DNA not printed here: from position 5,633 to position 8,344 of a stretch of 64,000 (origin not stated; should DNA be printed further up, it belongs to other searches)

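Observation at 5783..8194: ADP-ribose-processing cargo (NUDIX + histidine phosphatase) fused to the prohead protease, so probably packaged in the virion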

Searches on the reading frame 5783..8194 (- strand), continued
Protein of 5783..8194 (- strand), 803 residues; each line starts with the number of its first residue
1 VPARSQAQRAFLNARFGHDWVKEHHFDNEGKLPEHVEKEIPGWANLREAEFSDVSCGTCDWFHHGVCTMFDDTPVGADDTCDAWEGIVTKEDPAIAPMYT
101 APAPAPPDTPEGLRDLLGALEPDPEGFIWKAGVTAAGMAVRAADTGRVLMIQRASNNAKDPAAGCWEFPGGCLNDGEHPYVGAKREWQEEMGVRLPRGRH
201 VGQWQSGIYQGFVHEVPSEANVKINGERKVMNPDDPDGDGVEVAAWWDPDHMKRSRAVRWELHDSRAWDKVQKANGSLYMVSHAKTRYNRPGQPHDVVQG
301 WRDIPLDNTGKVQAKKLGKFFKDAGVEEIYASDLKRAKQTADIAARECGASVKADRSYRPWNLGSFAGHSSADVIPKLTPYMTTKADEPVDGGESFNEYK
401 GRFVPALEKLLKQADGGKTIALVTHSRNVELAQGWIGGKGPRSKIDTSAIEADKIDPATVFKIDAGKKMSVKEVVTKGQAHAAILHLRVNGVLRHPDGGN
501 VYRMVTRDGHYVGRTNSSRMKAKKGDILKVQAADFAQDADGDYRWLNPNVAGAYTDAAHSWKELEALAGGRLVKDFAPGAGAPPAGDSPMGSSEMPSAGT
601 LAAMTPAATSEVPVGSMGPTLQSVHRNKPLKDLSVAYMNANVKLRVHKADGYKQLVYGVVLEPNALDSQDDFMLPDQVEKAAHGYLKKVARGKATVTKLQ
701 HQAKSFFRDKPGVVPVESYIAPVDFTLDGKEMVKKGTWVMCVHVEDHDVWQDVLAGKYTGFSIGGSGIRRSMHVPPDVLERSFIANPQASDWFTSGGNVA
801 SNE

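Call 33: search_protein_families(library=pfam, proteins=[L001:3900-6941:+, L032:2144-5131:+, P0054, P0096, P0018, P0029], max_evalue=0.001)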
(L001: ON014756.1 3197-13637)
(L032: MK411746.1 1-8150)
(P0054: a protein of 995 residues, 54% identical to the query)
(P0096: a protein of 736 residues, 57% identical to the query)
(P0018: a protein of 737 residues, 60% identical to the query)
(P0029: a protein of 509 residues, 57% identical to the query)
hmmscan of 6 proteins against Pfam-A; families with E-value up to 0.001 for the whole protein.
L001:3900-6941:+ (1013 aa): 2 families
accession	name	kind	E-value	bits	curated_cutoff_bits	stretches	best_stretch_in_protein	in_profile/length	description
PF00293.34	NUDIX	-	5.4e-18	65.7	21.1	1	370-499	6-126/134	NUDIX domain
PF04233.19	Phage_Mu_F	-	5.2e-10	40.5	29.6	1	105-228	11-111/112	Phage Mu protein F like protein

L032:2144-5131:+ (995 aa): 4 families
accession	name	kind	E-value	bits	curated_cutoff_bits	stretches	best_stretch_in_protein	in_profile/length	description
PF04860.17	Phage_portal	-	1.8e-21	77.1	39.1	1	88-415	4-319/321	Phage portal protein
PF00293.34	NUDIX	-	3.7e-20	72.7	21.1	1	546-649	11-119/134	NUDIX domain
PF04233.19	Phage_Mu_F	-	2.1e-09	38.5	29.6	1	882-983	1-111/112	Phage Mu protein F like protein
PF14815.12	NUDIX_4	-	5.8e-05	23.3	35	1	548-597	8-52/113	NUDIX domain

P0054 (995 aa): 4 families
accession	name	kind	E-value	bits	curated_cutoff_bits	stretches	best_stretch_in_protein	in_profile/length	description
PF00300.27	His_Phos_1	-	8.6e-34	117.3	21.7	1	590-745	1-157/194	Histidine phosphatase superfamily (branch 1)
PF00293.34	NUDIX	-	3.8e-15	56.5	21.1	1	813-935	5-118/134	NUDIX domain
PF04860.17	Phage_portal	-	2.8e-08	33.8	39.1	1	136-462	5-318/321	Phage portal protein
PF14815.12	NUDIX_4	-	0.0004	20.6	35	1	822-877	9-60/113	NUDIX domain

P0096 (736 aa): 3 families
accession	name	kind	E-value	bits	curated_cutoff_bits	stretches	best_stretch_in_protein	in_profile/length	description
PF00293.34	NUDIX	-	1e-17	64.8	21.1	1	315-438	5-119/134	NUDIX domain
PF04586.22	Peptidase_S78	-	2.8e-06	28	21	0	129-171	107-151/165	Caudovirus prohead serine protease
PF14815.12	NUDIX_4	-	0.00029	21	35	0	323-373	8-52/113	NUDIX domain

P0018 (737 aa): 2 families
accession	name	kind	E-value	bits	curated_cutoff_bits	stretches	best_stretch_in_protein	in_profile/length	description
PF00300.27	His_Phos_1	-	3.7e-28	98.9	21.7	1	222-374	1-152/194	Histidine phosphatase superfamily (branch 1)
PF14550.11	Peptidase_S78_2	-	3.8e-25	88.8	24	1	588-711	4-122/126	Putative phage serine protease XkdF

P0029 (509 aa): 3 families
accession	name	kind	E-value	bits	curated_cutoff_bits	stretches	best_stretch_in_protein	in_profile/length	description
PF14550.11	Peptidase_S78_2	-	5.8e-23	81.7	24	1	348-470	5-123/126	Putative phage serine protease XkdF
PF00293.34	NUDIX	-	7e-21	75.1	21.1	1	38-161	4-120/134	NUDIX domain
PF14815.12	NUDIX_4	-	8.8e-05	22.7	35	1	48-119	8-68/113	NUDIX domain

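Call 44: predict_structure(alignment_id=A2)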
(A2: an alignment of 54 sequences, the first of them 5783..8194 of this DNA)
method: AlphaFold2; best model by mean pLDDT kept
length: 803 residues; sequences in the alignment: 54
mean_pLDDT: 76.0   pTM: 0.47
mean pLDDT of the five models: 76.0, 74.9, 74.1, 72.6, 72.1
residues with pLDDT >= 90: 275; 70-90: 282; 50-70: 97; < 50: 149
segments of 3 or more residues with pLDDT < 50: 87-104, 121-130, 478-481, 571-596, 600-652, 765-773, 779-786, 794-803
pLDDT, mean of each block of 10 residues (from residue 1): 65 86 70 55 83 84 87 88 54 37 59 63 44 89 90 87 91 92 92 91 90 93 68 55 85 89 82 87 84 70 91 94 95 97 97 97 91 91 94 95 95 90 95 82 78 87 81 66 88 95 97 95 97 81 87 94 85 39 35 42 40 36 39 36 36 71 77 82 81 64 65 84 81 87 84 78 52 50 47 44 31
secondary structure, 60 per line:
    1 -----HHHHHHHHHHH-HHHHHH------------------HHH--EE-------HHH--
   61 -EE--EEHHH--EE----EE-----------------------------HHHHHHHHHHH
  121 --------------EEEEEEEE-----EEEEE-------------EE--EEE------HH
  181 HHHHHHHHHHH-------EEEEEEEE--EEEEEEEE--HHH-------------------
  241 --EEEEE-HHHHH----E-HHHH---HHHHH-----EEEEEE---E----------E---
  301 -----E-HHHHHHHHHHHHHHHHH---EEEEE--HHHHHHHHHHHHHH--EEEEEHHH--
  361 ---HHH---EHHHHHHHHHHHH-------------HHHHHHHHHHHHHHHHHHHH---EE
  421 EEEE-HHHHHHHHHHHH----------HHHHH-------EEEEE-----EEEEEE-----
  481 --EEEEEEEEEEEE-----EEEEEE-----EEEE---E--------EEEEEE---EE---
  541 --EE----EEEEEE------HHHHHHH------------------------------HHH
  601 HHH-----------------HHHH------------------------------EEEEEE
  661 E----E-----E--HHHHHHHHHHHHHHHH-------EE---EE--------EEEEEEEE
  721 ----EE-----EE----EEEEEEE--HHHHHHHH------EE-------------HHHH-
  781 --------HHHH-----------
elements in order (helices of 4 or more, strands of 3 or more residues): H6-16 H18-23 H110-120 E135-142 E148-152 E170-172 H179-191 E199-206 E209-216 E243-247 H249-253 H260-263 H267-271 E277-282 H308-324 E328-332 H335-348 E351-355 H371-382 H396-415 E419-424 H426-437 H448-452 E460-464 E470-475 E483-494 E500-505 E511-514 E527-532 E549-554 H561-567 H598-603 H621-624 E655-661 H675-690 E713-720 E738-744 H747-754 H776-779 H789-792

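Call 51: fold_search(model_id=the predicted structure, library=pdb)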
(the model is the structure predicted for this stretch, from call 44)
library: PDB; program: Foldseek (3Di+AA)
matches with E <= 10: 1314; with E <= 0.001: 533
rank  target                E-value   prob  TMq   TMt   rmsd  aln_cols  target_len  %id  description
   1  5gg9                  1.2e-14  1.00  0.15  0.39  14.8       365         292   18  Crystal structure of Mycobacterium smegmatis MutT1 in complex with 8-oxo-GTP, 8-oxo-GMP and pyrophosphate (released 2017-04-19)
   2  5gg7_A                9.0e-14  1.00  0.15  0.38  14.8       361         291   18  Crystal structure of Mycobacterium smegmatis MutT1 in complex with 8-oxo-dGTP, 8-oxo-dGMP and pyrophosphate (I) (released 2017-04-19)
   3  5gg8                  1.3e-13  1.00  0.15  0.39  14.9       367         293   18  Crystal structure of Mycobacterium smegmatis MutT1 in complex with 8-oxo-dGTP, 8-oxo-dGMP and pyrophosphate (II) (released 2017-04-19)
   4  5ggc_A                1.9e-13  1.00  0.16  0.40  14.7       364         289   17  Crystal structure of Mycobacterium smegmatis MutT1 in complex with phosphate and magnesium ions (excess magnesium, I) (released 2017-04-19)
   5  6m72                  2.5e-13  1.00  0.16  0.41  14.8       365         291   17  Crystal structure of Mycobacterium smegmatis MutT1 in complex with 8-oxo-dGDP (released 2020-10-14)
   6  5xd5_A                3.1e-13  1.00  0.15  0.39  15.1       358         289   18  Crystal structure of Mycobacterium smegmatis MutT1 in complex with ATP, magnesium fluoride and phosphate (released 2017-08-09)
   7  6m6y                  4.4e-13  1.00  0.15  0.39  14.9       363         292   17  Crystal structure of Mycobacterium smegmatis MutT1 in complex with 8-oxo-dGTP (released 2020-10-14)
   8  5xd3                  4.4e-13  1.00  0.15  0.39  14.9       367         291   18  Crystal structure of Mycobacterium smegmatis MutT1 in complex with ATP (I) (released 2017-08-09)
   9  5gg6_B                5.8e-13  1.00  0.14  0.36  14.8       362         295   18  Crystal structure of Mycobacterium smegmatis MutT1 in complex with 8-oxo-dGTP (released 2017-04-19)
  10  5gg6_A                6.9e-13  1.00  0.15  0.38  14.7       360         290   19  Crystal structure of Mycobacterium smegmatis MutT1 in complex with 8-oxo-dGTP (released 2017-04-19)
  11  5gg5                  2.2e-12  1.00  0.15  0.38  14.9       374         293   18  Crystal structure of Mycobacterium smegmatis MutT1 (released 2017-04-19)
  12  9cxx_B                8.7e-12  1.00  0.14  0.36  14.6       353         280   17  Structure of Rv2985, a Nudix diadenosine polyphosphatase from M. tuberculosis, in complex with putative ATP (released 2026-01-14)
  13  4pz9_A                5.6e-11  1.00  0.20  0.68   4.9       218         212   21  The native structure of mycobacterial glucosyl-3-phosphoglycerate phosphatase Rv2419c (released 2014-06-11)
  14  4ij6_B                7.0e-11  1.00  0.21  0.77   3.5       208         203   23  Crystal Structure of a Novel-type Phosphoserine Phosphatase Mutant (H9A) from <i>Hydrogenobacter thermophilus</i> TK-6 (released 2013-03-20)
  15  3fjy_A                7.0e-11  1.00  0.15  0.34  15.5       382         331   14  Crystal structure of a probable MutT1 protein from Bifidobacterium adolescentis (released 2009-01-13)
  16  9cxx_A                8.8e-11  1.00  0.15  0.38  14.8       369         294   15  Structure of Rv2985, a Nudix diadenosine polyphosphatase from M. tuberculosis, in complex with putative ATP (released 2026-01-14)
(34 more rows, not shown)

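Call 61: search_protein_families(library=ncbifam, proteins=[window:5783-8194:-], max_evalue=0.01)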
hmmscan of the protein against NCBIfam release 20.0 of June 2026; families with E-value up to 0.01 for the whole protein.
window:5783-8194:- (803 aa): 27 families (the best 25 are shown)
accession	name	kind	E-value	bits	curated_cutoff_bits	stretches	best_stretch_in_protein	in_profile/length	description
TIGR03162.1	ribazole_cobC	equivalog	5.4e-18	65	162.9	1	279-426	2-145/176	alpha-ribazole phosphatase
NF005567.0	PRK07238.1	equivalog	1.4e-14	54.2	326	1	263-426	165-327/378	bifunctional RNase H/acid phosphatase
NF002901.0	PRK03482.1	equivalog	3e-13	49.9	261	1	278-426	4-151/215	2,3-diphosphoglycerate-dependent phosphoglycerate mutase GpmB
NF045917.1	PhserinePhPspA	equivalog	1.2e-11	44.7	350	1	278-427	4-152/211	phosphoserine phosphatase PspA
NF006530.0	PRK08999.1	equivalog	2.1e-10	40.2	245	1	138-200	10-69/315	Nudix family hydrolase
NF009994.0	PRK13463.1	equivalog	5.8e-10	39.3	277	1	277-438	4-164/203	phosphoserine phosphatase 1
NF038349.1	dPGM_arch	equivalog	1.5e-09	38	225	1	303-427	23-139/194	2,3-diphosphoglycerate-dependent phosphoglycerate mutase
TIGR03848.1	MSMEG_4193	subfamily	2.9e-09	36.7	203.85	1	295-425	15-152/204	MSMEG_4193 family putative phosphomutase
NF052459.1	OxoGTPPhMutT1Mycb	equivalog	5.7e-08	32.2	475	1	162-356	27-208/292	8-oxo-(d)GTP phosphatase MutT1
NF011580.0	PRK15004.1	equivalog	8.8e-08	32.4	250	1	278-425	3-149/203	adenosylcobalamin/alpha-ribazole phosphatase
NF041652.1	Nud_hyd_Dein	equivalog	2.9e-07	30.8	200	1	134-200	14-79/152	Nudix hydrolase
NF007834.0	PRK10546.1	equivalog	1e-06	28.6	156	1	144-206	13-72/135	pyrimidine (deoxy)nucleoside triphosphate diphosphatase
TIGR00586.1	mutt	equivalog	3.1e-06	27.2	97.9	1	138-194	9-62/129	8-oxo-dGTP diphosphatase MutT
NF010718.0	PRK14120.1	equivalog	4.9e-06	26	366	1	275-358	4-86/249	phosphoglyceromutase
NF008044.0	PRK10776.1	equivalog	5.8e-06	26.2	148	1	149-195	19-62/130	8-oxo-dGTP diphosphatase MutT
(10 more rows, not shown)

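Call 62: search_solved_structures(query=A1, max_evalue=0.001, show_alignments=0)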
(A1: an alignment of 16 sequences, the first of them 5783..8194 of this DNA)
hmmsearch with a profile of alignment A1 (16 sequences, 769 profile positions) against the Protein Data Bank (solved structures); distinct sequences matched with E-value up to 0.001: 95 (the best 60 are shown).
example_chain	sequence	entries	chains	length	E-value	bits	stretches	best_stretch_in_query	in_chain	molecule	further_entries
1ebb_A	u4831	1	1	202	1.5e-16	62.9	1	243-393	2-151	PHOSPHATASE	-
1h2e_A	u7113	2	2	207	1.6e-16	62.8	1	243-393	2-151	PHOSPHATASE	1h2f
4ij5_A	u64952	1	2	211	1.7e-11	46.2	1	245-396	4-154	Phosphoserine phosphatase 1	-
4ij6_A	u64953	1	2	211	3.2e-10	42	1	249-396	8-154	Phosphoserine phosphatase 1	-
3e9c_A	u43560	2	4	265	4.1e-10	41.6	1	245-381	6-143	Zgc:56074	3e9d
2p9z_A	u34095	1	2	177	4.3e-10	41.6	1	244-377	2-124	Alpha-ribazole-5'-phosphate phosphatase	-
2eoa_A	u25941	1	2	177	5e-10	41.3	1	244-377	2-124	Alpha-ribazole-5'-phosphate phosphatase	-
2owd_A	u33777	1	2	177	5.3e-10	41.2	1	244-377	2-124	Alpha-ribazole-5'-phosphate phosphatase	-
2p79_A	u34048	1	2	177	5.4e-10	41.2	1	244-377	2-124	Alpha-ribazole-5'-phosphate phosphatase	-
2p6o_A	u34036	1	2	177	5.5e-10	41.2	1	244-377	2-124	Alpha-ribazole-5'-phosphate phosphatase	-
2owe_A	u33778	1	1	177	5.7e-10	41.1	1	244-377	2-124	Alpha-ribazole-5'-phosphate phosphatase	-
2p77_A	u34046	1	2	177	6.3e-10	41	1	244-377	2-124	Alpha-ribazole-5'-phosphate phosphatase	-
2p6m_A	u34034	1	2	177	6.5e-10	40.9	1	244-377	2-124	Alpha-ribazole-5'-phosphate phosphatase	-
2ekb_A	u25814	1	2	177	7.4e-10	40.8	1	244-377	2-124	Alpha-ribazole-5'-phosphate phosphatase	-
2p9f_A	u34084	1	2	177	8e-10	40.7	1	244-377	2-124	Alpha-ribazole-5'-phosphate phosphatase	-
5gg5_A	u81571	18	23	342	1.2e-06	30.1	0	269-315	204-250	Hydrolase, NUDIX family protein | NUDIX family protein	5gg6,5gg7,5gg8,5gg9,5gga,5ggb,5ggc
9cxx_A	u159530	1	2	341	7.3e-06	27.6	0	269-321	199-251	8-oxo-(d)GTP phosphatase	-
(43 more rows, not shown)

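Call 65: find_encoding_contigs(protein=P0015, flank=6000, max_places=1)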
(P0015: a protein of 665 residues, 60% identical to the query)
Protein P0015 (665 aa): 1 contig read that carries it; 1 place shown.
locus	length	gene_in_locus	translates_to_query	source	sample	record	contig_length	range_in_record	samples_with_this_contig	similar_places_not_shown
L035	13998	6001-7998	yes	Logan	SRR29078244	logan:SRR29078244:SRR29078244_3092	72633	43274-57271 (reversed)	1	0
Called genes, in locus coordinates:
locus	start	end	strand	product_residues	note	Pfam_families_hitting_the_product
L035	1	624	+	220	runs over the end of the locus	PF03414:Glyco_transf_6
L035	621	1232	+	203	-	PF13489:Methyltransf_23, PF07021:MetW (weak), PF13847:Methyltransf_31, PF08241:Methyltransf_11, PF08242:Methyltransf_12, PF13649:Methyltransf_25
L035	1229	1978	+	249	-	-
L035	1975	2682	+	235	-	-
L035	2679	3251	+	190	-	PF13578:Methyltransf_24 (weak)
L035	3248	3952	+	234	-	PF00535:Glycos_transf_2, PF10111:Glyco_tranf_2_2 (weak), PF13641:Glyco_tranf_2_3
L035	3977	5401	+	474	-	PF06074:Portal_Mu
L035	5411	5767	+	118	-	-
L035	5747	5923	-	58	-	-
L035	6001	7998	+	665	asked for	PF00293:NUDIX, PF00300:His_Phos_1, PF14550:Peptidase_S78_2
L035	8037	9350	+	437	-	-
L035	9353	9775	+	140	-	-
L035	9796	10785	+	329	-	-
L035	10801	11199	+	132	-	-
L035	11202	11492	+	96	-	-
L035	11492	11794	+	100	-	-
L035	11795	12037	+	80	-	-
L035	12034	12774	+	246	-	-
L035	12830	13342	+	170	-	-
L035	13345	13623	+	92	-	-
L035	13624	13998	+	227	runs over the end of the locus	-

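Call 66: find_encoding_contigs(protein=P0029, flank=6000, max_places=1)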
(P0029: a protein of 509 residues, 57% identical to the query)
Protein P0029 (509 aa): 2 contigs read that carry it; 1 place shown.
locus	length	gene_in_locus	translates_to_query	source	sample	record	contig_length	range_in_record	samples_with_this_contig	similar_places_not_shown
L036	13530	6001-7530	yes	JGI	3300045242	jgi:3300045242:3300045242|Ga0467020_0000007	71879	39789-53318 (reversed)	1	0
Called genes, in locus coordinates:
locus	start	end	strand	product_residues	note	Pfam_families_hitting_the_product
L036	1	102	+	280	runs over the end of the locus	-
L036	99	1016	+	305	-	PF01370:Epimerase, PF04321:RmlD_sub_bind (weak), PF16363:GDP_Man_Dehyd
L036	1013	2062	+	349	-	PF01073:3Beta_HSD, PF01370:Epimerase, PF02719:Polysacc_synt_2 (weak), PF04321:RmlD_sub_bind (weak), PF07993:NAD_binding_4, PF16363:GDP_Man_Dehyd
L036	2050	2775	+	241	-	-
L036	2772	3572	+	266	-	PF00535:Glycos_transf_2, PF10111:Glyco_tranf_2_2 (weak), PF13641:Glyco_tranf_2_3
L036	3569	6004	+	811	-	PF06074:Portal_Mu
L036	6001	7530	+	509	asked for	PF00293:NUDIX, PF14550:Peptidase_S78_2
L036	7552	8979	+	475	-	-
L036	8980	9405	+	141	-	-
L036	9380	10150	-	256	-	-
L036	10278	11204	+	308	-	-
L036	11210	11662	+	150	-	-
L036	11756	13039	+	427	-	-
